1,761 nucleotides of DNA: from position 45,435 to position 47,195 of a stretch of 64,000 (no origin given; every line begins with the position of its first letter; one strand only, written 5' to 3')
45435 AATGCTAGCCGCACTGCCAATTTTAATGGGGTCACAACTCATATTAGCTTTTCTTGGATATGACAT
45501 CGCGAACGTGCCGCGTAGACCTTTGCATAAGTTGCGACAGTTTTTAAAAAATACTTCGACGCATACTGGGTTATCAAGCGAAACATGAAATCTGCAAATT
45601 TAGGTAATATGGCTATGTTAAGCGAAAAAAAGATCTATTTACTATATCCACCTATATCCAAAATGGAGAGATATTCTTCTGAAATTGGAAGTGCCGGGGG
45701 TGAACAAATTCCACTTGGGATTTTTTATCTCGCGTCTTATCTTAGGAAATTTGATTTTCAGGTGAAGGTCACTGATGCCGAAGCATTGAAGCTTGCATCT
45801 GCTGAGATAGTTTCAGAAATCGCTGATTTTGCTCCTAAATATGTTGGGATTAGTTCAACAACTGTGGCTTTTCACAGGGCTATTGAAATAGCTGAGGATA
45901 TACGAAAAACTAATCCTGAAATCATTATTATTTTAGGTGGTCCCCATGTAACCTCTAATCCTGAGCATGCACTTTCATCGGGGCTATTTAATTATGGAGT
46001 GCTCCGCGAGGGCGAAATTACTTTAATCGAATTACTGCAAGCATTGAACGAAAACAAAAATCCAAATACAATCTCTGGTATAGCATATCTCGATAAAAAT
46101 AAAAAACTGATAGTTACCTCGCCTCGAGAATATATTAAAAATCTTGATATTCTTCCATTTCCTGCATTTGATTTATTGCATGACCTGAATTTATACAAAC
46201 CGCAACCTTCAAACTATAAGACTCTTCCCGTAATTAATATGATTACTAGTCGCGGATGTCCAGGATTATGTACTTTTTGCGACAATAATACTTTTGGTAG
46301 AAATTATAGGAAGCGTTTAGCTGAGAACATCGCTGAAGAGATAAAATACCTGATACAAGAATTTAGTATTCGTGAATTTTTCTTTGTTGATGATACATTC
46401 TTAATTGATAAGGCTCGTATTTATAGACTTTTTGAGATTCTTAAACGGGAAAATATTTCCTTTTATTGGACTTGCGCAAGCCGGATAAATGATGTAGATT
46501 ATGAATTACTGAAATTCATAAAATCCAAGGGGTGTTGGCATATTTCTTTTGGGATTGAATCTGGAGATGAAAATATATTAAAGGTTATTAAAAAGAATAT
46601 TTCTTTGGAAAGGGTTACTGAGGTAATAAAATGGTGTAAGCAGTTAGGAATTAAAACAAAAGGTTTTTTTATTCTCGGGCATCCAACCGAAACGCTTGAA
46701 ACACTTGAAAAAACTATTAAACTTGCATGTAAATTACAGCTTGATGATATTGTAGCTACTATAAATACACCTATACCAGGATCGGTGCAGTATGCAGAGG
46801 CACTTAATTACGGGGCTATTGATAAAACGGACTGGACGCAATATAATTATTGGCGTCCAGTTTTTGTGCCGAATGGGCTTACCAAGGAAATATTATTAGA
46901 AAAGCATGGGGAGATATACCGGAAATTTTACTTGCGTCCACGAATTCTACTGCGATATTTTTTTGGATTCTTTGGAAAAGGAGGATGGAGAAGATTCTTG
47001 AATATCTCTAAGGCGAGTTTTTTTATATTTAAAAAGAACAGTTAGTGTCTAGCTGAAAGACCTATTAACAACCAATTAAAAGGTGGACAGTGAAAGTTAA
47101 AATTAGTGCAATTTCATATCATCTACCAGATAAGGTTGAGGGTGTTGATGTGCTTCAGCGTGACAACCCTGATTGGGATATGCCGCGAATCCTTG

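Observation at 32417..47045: Three paralogous B12-binding radical-SAM enzymes interleaved with glycosyltransferases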

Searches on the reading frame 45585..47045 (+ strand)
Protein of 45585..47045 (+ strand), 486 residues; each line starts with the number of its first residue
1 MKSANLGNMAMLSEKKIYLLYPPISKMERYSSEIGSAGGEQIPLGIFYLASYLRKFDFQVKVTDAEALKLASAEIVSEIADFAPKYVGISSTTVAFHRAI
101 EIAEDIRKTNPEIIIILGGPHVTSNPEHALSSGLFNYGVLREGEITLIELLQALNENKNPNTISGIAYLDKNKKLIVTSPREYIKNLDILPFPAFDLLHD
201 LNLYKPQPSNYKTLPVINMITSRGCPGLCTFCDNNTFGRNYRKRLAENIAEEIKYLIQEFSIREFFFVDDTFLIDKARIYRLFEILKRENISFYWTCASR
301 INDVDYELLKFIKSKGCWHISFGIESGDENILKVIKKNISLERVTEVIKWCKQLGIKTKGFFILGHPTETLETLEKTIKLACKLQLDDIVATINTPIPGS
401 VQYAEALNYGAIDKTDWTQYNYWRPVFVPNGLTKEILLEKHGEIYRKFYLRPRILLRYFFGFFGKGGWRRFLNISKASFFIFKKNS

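Call 4: search_protein_families(library=pfam, proteins=[window:45585-47045:+], max_evalue=0.01)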
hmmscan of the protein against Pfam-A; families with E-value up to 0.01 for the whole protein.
window:45585-47045:+ (486 aa): 2 families
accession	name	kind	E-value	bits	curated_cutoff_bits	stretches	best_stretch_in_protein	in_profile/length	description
PF04055.27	Radical_SAM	-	1.7e-31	110.1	29.5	1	219-381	1-166/166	Radical SAM superfamily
PF02310.24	B12-binding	-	1.4e-21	77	32.1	1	35-150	6-120/121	B12 binding domain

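Call 5: search_protein_families(library=ncbifam, proteins=[window:45585-47045:+], max_evalue=0.01)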
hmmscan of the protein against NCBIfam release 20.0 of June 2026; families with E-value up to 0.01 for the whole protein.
window:45585-47045:+ (486 aa): 34 families (the best 25 are shown)
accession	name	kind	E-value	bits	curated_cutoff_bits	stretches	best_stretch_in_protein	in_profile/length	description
TIGR03471.1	HpnJ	equivalog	7.7e-71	239.4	577.6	1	61-457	48-441/472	hopanoid biosynthesis associated radical SAM protein HpnJ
TIGR02026.1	BchE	equivalog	6e-63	213.4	481.35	1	38-472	17-448/497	magnesium-protoporphyrin IX monomethyl ester anaerobic oxidative cyclase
NF050148.1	rSAM_ApyD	equivalog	9.9e-50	169.6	750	1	77-457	68-438/645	RiPP biosynthesis radical SAM protein ApyD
TIGR04479.1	bcpD_PhpK_rSAM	subfamily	6.4e-47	160.1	600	1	44-380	73-405/504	PhpK family radical SAM P-methyltransferase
NF038361.1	rSAM_Sden_1168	equivalog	8.4e-40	136.8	575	1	104-413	162-480/560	Sden_1168 family B12-binding radical SAM P-methyltransferase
TIGR04014.1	B12_SAM_MJ_0865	equivalog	4.8e-38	131.1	360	1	100-400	58-352/434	methyl-coenzyme M reductase glutamine C-methyltransferase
TIGR03975.1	rSAM_ocin_1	subfamily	3.7e-36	124.8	281.85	1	74-383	119-429/606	RiPP maturation radical SAM C-methyltransferase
TIGR04072.2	rSAM_ladder_B12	equivalog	4.3e-36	124.5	360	2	215-385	179-350/443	lipid biosynthesis B12-binding/radical SAM protein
TIGR04367.1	HpnR_B12_rSAM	equivalog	1.9e-30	105.9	650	1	43-403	22-370/490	hopanoid C-3 methylase HpnR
TIGR04013.1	B12_SAM_MJ_1487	hypoth_equivalog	4.4e-30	104.8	251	1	69-400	28-351/382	TIGR04013 family B12-binding domain/radical SAM domain-containing protein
TIGR04385.1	B12_rSAM_cofa1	equivalog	3.5e-24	85.8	450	1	42-382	19-362/438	B12 lower ligand biosynthesis radical SAM protein BzaD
TIGR04295.1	B12_rSAM_oligo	hypoth_equivalog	8e-24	84.1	400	1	42-349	24-328/422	TIGR04295 family B12-binding domain-containing radical SAM protein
NF033712.0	B12_rSAM_KedN5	subfamily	2.4e-22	78.9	700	1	42-374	16-360/624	KedN5 family methylcobalamin-dependent radical SAM C-methyltransferase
NF033070.1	rSAM_AprD4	equivalog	4.1e-22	78.7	500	1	186-415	169-399/456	AprD4 family radical SAM diol-dehydratase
NF040542.1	rSAM_RCCLKC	equivalog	4.6e-19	68.9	450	1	95-393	61-359/423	arsinothricin biosynthesis radical SAM protein ArsL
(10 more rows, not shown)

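Call 8: find_encoding_contigs(protein=window:45585-47045:+, flank=10000, max_places=6)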
Protein window:45585-47045:+ (486 aa): 10 contigs read that carry it; 5 places shown.
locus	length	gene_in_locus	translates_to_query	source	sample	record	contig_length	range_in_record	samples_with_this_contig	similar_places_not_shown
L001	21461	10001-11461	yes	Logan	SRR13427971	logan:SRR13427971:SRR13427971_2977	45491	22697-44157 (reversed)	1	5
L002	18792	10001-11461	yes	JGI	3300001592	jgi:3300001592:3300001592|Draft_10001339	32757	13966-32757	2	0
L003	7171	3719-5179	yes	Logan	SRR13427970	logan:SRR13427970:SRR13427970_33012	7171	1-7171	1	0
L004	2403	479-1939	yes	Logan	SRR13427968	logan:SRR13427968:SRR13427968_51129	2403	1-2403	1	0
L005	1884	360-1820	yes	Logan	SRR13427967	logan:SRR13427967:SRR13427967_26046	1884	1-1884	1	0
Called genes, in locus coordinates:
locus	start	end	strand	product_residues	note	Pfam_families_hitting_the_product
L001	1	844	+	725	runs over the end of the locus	?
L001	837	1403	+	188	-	PF00132:Hexapep, PF14602:Hexapep_2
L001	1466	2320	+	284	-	PF00535:Glycos_transf_2, PF13641:Glyco_tranf_2_3, PF10111:Glyco_tranf_2_2 (weak)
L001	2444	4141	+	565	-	-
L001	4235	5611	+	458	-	PF02310:B12-binding, PF04055:Radical_SAM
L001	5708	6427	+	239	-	PF00535:Glycos_transf_2, PF10111:Glyco_tranf_2_2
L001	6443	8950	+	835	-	PF02366:PMT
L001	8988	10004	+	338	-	PF00535:Glycos_transf_2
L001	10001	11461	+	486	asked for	PF02310:B12-binding, PF04055:Radical_SAM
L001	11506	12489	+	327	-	PF08392:FAE1_CUT1_RppA (faint), PF08545:ACP_syn_III, PF08541:ACP_syn_III_C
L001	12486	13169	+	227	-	PF00106:adh_short, PF01370:Epimerase (weak), PF08659:KR, PF13561:adh_short_C2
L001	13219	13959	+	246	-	PF05175:MTS, PF06325:PrmA, PF13847:Methyltransf_31 (weak), PF13649:Methyltransf_25 (weak)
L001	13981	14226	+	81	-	-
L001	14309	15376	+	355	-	-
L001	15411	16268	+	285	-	PF01522:Polysacc_deac_1, PF11959:DUF3473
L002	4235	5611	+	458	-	PF02310:B12-binding, PF04055:Radical_SAM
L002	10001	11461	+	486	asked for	PF02310:B12-binding, PF04055:Radical_SAM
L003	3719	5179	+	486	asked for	PF02310:B12-binding, PF04055:Radical_SAM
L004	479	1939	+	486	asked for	PF02310:B12-binding, PF04055:Radical_SAM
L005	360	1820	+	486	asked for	PF02310:B12-binding, PF04055:Radical_SAM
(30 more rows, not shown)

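Call 10: find_homologous_proteins(query=window:45585-47045:+, max_evalue=1e-10)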
Query window:45585-47045:+ (486 aa): 2330 proteins with E <= 1e-10 among 8000 candidates; the best 120 are listed.
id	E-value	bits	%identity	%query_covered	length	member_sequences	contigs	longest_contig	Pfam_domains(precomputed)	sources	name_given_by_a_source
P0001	0.0e+0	1109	100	100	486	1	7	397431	PF04055.28,PF02310.25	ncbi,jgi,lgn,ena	-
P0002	4.0e-286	968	87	98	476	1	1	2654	PF04055.28,PF02310.25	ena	-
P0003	3.9e-246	836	75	98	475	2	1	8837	PF04055.28,PF02310.25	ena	-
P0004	1.7e-244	830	74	98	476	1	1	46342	PF04055.28,PF02310.25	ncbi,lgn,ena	ncbi:MAG: radical SAM protein [Bacteroidota bacterium]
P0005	1.3e-242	824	72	98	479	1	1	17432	PF04055.28,PF02310.25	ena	-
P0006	1.1e-230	785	72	97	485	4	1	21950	PF04055.28,PF02310.25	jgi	-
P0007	1.3e-230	785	69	98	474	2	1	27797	PF04055.28,PF02310.25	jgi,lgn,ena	-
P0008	5.5e-230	782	70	97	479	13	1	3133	PF04055.28,PF02310.25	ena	-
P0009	1.2e-228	778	71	96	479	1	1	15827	PF04055.28,PF02310.25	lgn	-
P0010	2.4e-228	777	71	96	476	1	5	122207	PF04055.28,PF02310.25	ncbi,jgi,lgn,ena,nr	ncbi:MAG TPA: radical SAM protein [Bacteroidales bacterium]|nr:radical SAM protein [Bacteroidales ba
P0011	1.6e-227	774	69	97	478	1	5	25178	PF04055.28,PF02310.25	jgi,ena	-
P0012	3.3e-227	773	70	97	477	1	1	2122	PF04055.28,PF02310.25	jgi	jgi:anaerobic magnesium-protoporphyrin IX monomethyl ester cyclase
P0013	1.8e-226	771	69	97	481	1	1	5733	PF04055.28,PF02310.25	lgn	-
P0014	2.8e-226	770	70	97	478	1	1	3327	PF04055.28,PF02310.25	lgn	-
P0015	8.5e-224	762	68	98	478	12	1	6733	PF04055.28,PF02310.25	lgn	-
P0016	3.0e-223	760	68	98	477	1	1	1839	PF04055.28,PF02310.25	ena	-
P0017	1.3e-221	755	66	97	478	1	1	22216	PF04055.28,PF02310.25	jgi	-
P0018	3.2e-221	754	67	97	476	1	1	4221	PF04055.28,PF02310.25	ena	-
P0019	6.9e-221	752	68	98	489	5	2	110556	PF04055.28,PF02310.25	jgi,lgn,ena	-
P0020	1.5e-220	751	67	98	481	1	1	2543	PF04055.28,PF02310.25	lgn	-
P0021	3.6e-219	747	67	97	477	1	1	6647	PF04055.28,PF02310.25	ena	-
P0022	1.1e-218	745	67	98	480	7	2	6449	PF04055.28,PF02310.25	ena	-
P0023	1.7e-218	745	66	98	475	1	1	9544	PF04055.28,PF02310.25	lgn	-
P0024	2.3e-218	744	67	97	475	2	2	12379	PF04055.28,PF02310.25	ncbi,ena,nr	ncbi:MAG TPA: radical SAM protein [Bacteroidales bacterium]|nr:radical SAM protein [Bacteroidales ba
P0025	4.2e-218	743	66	97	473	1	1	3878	PF04055.28,PF02310.25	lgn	-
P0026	1.6e-217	741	66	98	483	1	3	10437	PF04055.28,PF02310.25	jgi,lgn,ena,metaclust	metaclust:\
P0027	2.2e-217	741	67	96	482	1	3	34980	PF04055.28,PF02310.25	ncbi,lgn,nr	ncbi:MAG: B12-binding domain-containing radical SAM protein [Deltaproteobacteria bacterium]|nr:B12-b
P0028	2.7e-217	741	67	97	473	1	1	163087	PF04055.28,PF02310.25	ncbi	ncbi:MAG: B12-binding domain-containing radical SAM protein [Desulfitobacteriaceae bacterium]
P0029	1.2e-216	738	67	97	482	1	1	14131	PF04055.28,PF02310.25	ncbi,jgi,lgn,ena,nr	ncbi:MAG: B12-binding domain-containing radical SAM protein [Nanoarchaeota archaeon]|nr:B12-binding 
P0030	1.3e-215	735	66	97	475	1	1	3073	PF04055.28,PF02310.25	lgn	-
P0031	6.9e-215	733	68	98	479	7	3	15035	PF04055.28,PF02310.25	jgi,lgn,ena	jgi:radical SAM superfamily enzyme YgiQ (UPF0313 family)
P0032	2.7e-213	727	65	98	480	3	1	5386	PF04055.28,PF02310.25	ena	-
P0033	4.3e-213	727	65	98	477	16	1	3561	PF04055.28,PF02310.25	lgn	-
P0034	6.1e-211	720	64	98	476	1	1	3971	PF04055.28,PF02310.25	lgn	-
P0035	2.2e-210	718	65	97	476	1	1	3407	PF04055.28,PF02310.25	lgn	-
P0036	1.2e-209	715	64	97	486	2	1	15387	PF04055.28,PF02310.25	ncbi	-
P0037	1.9e-209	715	64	97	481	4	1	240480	PF04055.28,PF02310.25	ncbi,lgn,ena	-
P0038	5.3e-209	713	64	99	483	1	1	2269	PF04055.28,PF02310.25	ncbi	-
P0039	6.3e-208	710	63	98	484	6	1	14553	PF04055.28,PF02310.25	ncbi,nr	ncbi:MAG: hypothetical protein A2Y66_00525 [Nitrospirae bacterium RBG_13_41_22]|nr:MAG: hypothetical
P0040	5.1e-207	707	64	98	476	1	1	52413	PF04055.28,PF02310.25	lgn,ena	-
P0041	1.1e-206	706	64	98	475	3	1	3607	PF04055.28,PF02310.25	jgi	-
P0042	2.4e-206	705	63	98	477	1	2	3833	PF04055.28,PF02310.25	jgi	jgi:anaerobic magnesium-protoporphyrin IX monomethyl ester cyclase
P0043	9.1e-206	703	64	98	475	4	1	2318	PF04055.28,PF02310.25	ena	-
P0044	4.4e-205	700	64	98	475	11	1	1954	PF04055.28,PF02310.25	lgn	-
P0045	9.3e-205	699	64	98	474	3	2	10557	PF04055.28,PF19864.6,PF02310.25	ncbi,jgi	jgi:anaerobic magnesium-protoporphyrin IX monomethyl ester cyclase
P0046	2.6e-204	698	63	97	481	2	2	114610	PF04055.28,PF02310.25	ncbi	ncbi:MAG: B12-binding domain-containing radical SAM protein [Nitrospirae bacterium YQR-1]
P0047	3.7e-204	697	62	97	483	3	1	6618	PF04055.28,PF02310.25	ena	-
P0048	4.4e-204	697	64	95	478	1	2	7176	PF04055.28,PF02310.25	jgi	jgi:anaerobic magnesium-protoporphyrin IX monomethyl ester cyclase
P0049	4.4e-204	697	63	98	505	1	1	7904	PF04055.28,PF02310.25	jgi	jgi:anaerobic magnesium-protoporphyrin IX monomethyl ester cyclase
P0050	4.5e-204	697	62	97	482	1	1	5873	PF04055.28,PF02310.25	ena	-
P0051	7.6e-204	696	63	95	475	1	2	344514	PF04055.28,PF02310.25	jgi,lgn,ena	jgi:radical SAM superfamily enzyme YgiQ (UPF0313 family)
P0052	1.6e-203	695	63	97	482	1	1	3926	PF04055.28,PF02310.25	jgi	jgi:anaerobic magnesium-protoporphyrin IX monomethyl ester cyclase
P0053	8.1e-203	693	62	97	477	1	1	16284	PF04055.28,PF02310.25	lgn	-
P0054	1.0e-202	693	62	97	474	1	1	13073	PF04055.28,PF02310.25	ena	-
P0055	2.5e-202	691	63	96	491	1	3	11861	PF04055.28,PF02310.25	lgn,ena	-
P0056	5.3e-202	690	62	98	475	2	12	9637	PF04055.28,PF02310.25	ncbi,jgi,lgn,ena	-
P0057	6.8e-202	690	62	98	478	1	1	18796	PF04055.28,PF02310.25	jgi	jgi:radical SAM superfamily enzyme YgiQ (UPF0313 family)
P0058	5.0e-201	687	60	97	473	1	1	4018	PF04055.28,PF02310.25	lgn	-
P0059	1.2e-200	686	62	97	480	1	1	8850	PF04055.28,PF02310.25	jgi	-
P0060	1.5e-200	685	63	96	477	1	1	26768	PF04055.28,PF02310.25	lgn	-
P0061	3.3e-200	684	62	95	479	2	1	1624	PF04055.28,PF02310.25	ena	-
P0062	1.7e-199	682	62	98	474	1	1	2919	PF04055.28,PF02310.25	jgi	-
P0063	6.9e-199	680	63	95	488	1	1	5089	PF04055.28,PF02310.25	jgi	jgi:anaerobic magnesium-protoporphyrin IX monomethyl ester cyclase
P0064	1.5e-198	679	63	93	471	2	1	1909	PF04055.28,PF02310.25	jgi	-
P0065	3.0e-198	678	61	98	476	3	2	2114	PF04055.28,PF02310.25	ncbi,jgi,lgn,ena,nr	ncbi:MAG TPA: radical SAM protein [Bacteroidales bacterium]|nr:radical SAM protein [Bacteroidales ba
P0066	3.5e-198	678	63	92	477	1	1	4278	PF04055.28,PF02310.25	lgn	-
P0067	9.3e-198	676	61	97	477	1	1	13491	PF04055.28,PF02310.25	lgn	-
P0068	1.1e-197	676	60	97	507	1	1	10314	PF04055.28,PF02310.25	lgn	-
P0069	1.7e-197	675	62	97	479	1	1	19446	PF04055.28,PF02310.25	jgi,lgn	jgi:radical SAM superfamily enzyme YgiQ (UPF0313 family)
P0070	2.0e-197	675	62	97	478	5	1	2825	PF04055.28,PF02310.25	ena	-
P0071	3.2e-197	674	62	96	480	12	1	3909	PF04055.28,PF02310.25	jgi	jgi:anaerobic magnesium-protoporphyrin IX monomethyl ester cyclase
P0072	4.8e-197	674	61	96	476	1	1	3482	PF04055.28,PF02310.25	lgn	-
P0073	5.1e-197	674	61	97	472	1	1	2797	PF04055.28,PF02310.25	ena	-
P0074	8.7e-197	673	61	97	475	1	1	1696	PF04055.28,PF02310.25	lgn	-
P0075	1.3e-196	672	62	95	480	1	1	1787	PF04055.28,PF02310.25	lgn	-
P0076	1.4e-196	672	60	98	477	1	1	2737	PF04055.28,PF02310.25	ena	-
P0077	1.4e-196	672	60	97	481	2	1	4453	PF04055.28,PF02310.25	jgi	-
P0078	1.7e-196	672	61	96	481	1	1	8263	PF04055.28,PF02310.25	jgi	jgi:anaerobic magnesium-protoporphyrin IX monomethyl ester cyclase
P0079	3.3e-196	671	60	97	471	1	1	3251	PF04055.28,PF02310.25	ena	-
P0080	4.3e-196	671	61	95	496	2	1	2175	PF04055.28,PF02310.25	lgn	-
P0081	5.2e-196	670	60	98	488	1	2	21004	PF04055.28,PF02310.25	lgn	-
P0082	9.0e-196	670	60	97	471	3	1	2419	PF04055.28,PF02310.25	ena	-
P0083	1.7e-195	669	61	97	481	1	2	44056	PF04055.28,PF02310.25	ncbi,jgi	ncbi:MAG: radical SAM protein [Candidatus Aminicenantes bacterium]|jgi:radical SAM superfamily enzym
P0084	1.7e-195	669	59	96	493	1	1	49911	PF04055.28,PF02310.25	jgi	jgi:anaerobic magnesium-protoporphyrin IX monomethyl ester cyclase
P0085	2.0e-195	668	60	96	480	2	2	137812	PF04055.28,PF02310.25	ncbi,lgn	-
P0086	5.4e-195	667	61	95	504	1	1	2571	PF04055.28,PF02310.25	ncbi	-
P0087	6.9e-195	667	61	97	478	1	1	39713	PF04055.28,PF02310.25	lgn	-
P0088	7.4e-195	667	60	95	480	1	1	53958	PF04055.28,PF02310.25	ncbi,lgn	-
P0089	3.0e-194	665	59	97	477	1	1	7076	PF04055.28,PF02310.25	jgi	jgi:radical SAM superfamily enzyme YgiQ (UPF0313 family)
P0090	3.4e-194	664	60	97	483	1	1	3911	PF04055.28,PF02310.25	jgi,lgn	-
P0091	5.4e-194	664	61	95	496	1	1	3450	PF04055.28,PF02310.25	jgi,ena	-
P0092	1.2e-193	663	63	96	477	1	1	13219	PF04055.28,PF02310.25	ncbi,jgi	jgi:radical SAM superfamily enzyme YgiQ (UPF0313 family)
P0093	2.0e-193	662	61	92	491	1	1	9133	PF04055.28,PF02310.25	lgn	-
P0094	2.8e-193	661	58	97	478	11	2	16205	PF04055.28,PF02310.25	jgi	-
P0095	5.7e-192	657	61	95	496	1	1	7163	PF04055.28,PF02310.25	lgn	-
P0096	1.1e-191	656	59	97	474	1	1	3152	PF04055.28,PF02310.25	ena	-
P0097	2.4e-191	655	59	95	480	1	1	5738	PF04055.28,PF02310.25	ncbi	ncbi:MAG: radical SAM protein [Planctomycetota bacterium]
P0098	4.6e-191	654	60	95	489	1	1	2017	PF04055.28,PF02310.25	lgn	-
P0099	1.0e-190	653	60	97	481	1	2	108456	PF04055.28,PF02310.25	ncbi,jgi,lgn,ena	ncbi:MAG: radical SAM protein [Candidatus Shapirobacteria bacterium]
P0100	1.9e-190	652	59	97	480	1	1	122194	PF04055.28,PF02310.25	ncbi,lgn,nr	ncbi:B12-binding domain-containing radical SAM protein [Patescibacteria group bacterium]|nr:B12-bind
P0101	3.1e-190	651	59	97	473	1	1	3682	PF04055.28,PF02310.25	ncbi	-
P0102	3.3e-190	651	59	97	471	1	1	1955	PF04055.28,PF02310.25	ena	-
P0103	3.4e-190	651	58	95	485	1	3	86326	PF04055.28,PF02310.25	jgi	jgi:radical SAM superfamily enzyme YgiQ (UPF0313 family)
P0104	6.6e-190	650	60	97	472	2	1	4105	PF04055.28,PF02310.25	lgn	-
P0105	1.3e-189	649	58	96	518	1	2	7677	PF04055.28,PF02310.25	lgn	-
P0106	1.9e-189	649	60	95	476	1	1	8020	PF04055.28,PF02310.25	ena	-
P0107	2.2e-189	649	63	90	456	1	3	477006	PF04055.28,PF02310.25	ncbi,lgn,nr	ncbi:MAG: cobalamin-dependent protein [Nitrospirae bacterium]|nr:cobalamin-dependent protein [Nitros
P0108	3.2e-189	648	59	97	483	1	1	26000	PF04055.28,PF02310.25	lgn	-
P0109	3.8e-189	648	59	95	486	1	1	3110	PF04055.28,PF02310.25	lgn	-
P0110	4.0e-189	648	63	91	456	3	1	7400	PF04055.28,PF02310.25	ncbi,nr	ncbi:MAG: cobalamin-dependent protein [Nitrospirae bacterium]|nr:cobalamin-dependent protein [Nitros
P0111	8.0e-189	647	59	95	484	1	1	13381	PF04055.28,PF02310.25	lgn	-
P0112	8.1e-189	647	57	98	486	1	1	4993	PF04055.28,PF02310.25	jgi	jgi:anaerobic magnesium-protoporphyrin IX monomethyl ester cyclase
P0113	1.1e-188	646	56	100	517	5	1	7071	PF04055.28,PF02310.25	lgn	-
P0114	2.8e-188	645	57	97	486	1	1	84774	PF04055.28,PF02310.25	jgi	jgi:anaerobic magnesium-protoporphyrin IX monomethyl ester cyclase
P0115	3.2e-188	645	62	92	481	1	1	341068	PF04055.28,PF02310.25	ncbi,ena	-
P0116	8.3e-188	643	56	98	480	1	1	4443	PF04055.28,PF02310.25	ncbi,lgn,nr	ncbi:MAG: radical SAM protein [Victivallales bacterium]|nr:radical SAM protein [Victivallales bacter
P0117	3.7e-187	641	56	97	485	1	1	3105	PF04055.28,PF02310.25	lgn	-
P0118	1.1e-186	640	59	97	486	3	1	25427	PF04055.28,PF02310.25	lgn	-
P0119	3.9e-186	638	58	97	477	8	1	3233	PF04055.28,PF02310.25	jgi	jgi:anaerobic magnesium-protoporphyrin IX monomethyl ester cyclase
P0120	8.5e-186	637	60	93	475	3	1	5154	PF04055.28,PF02310.25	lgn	-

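Call 11: list_cluster_members(proteins=[window:45585-47045:+, window:39813-41195:+, window:32417-33841:+, window:42027-44534:+, window:38028-39725:+, window:33915-36428:+])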
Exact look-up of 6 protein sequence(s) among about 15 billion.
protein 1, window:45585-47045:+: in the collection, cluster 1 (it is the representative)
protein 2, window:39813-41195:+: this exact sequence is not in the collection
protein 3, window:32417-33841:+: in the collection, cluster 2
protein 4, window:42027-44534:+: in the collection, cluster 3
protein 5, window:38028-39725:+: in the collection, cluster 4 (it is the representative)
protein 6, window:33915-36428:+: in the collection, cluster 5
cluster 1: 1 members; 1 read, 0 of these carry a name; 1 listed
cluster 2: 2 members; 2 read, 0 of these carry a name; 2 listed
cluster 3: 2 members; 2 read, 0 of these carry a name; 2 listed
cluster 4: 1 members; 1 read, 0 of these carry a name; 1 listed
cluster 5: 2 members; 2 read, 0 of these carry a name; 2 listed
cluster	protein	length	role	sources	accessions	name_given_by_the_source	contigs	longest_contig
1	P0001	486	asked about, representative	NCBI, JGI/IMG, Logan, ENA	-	-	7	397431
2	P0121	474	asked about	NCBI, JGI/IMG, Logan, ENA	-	-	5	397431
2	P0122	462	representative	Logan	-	-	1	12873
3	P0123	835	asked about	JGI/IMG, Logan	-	-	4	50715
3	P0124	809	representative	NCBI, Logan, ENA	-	-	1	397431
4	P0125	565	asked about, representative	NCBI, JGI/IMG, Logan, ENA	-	-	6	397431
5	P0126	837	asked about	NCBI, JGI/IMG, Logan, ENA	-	-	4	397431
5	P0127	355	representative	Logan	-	-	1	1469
